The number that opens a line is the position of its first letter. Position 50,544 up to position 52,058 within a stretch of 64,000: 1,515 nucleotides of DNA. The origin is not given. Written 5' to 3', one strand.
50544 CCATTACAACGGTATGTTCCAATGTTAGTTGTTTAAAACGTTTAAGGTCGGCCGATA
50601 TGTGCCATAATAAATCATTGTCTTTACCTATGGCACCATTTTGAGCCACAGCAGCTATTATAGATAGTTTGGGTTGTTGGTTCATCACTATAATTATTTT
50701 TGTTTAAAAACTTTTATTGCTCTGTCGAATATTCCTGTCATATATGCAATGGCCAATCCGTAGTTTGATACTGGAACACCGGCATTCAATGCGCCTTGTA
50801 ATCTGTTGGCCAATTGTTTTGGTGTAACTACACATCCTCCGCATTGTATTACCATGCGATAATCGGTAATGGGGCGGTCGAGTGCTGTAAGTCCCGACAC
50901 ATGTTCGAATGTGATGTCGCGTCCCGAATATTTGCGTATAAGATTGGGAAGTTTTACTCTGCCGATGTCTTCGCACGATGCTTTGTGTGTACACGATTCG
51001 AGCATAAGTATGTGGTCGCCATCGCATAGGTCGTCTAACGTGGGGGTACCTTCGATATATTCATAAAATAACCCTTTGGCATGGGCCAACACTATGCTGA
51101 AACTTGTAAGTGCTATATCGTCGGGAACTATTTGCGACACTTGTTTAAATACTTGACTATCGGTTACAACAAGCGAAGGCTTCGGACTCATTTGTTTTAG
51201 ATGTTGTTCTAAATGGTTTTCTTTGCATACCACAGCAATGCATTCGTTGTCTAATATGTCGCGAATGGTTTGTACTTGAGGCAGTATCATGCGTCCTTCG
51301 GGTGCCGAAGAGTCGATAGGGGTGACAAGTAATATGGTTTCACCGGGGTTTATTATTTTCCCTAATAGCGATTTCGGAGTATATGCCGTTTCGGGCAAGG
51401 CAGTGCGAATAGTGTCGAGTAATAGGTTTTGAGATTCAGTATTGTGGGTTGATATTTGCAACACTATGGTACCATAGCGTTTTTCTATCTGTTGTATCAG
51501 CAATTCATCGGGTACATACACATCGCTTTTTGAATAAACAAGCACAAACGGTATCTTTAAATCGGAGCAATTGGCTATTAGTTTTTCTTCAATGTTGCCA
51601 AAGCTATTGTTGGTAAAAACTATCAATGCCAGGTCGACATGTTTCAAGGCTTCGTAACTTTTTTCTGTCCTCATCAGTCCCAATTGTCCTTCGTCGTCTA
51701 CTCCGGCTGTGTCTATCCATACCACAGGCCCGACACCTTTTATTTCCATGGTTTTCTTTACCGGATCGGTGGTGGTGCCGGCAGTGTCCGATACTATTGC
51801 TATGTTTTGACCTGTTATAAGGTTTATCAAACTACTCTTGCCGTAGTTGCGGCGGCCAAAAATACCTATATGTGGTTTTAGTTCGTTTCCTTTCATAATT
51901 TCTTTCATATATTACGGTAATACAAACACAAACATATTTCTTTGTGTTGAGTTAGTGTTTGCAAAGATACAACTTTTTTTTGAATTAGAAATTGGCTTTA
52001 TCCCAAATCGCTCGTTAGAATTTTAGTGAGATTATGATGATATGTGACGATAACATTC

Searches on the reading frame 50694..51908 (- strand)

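Call 14: search_protein_families(library=pfam, proteins=[window:50694-51908:-])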
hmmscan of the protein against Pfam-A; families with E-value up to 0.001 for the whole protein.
window:50694-51908:- (404 aa): 6 families
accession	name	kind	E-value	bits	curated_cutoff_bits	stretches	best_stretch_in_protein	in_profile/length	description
PF18133.7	HydF_tetramer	-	7.2e-41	139.1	22.6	1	283-400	2-118/118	Hydrogen maturase F tetramerization domain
PF18128.7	HydF_dimer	-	1.8e-40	137.5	23.4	1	181-279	1-99/99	Hydrogen maturase F dimerization domain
PF01926.29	MMR_HSR1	-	5.7e-21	75.2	21.9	1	13-127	1-113/113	50S ribosome-binding GTPase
PF02421.24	FeoB_N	-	0.00019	21.4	27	1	14-166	3-155/156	Ferrous iron transport protein B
PF00350.29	Dynamin_N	-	0.00021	21.8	27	0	14-48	1-34/168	Dynamin family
PF03193.22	RsgA_GTPase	-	0.00026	21.3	30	0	89-162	21-99/174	RsgA GTPase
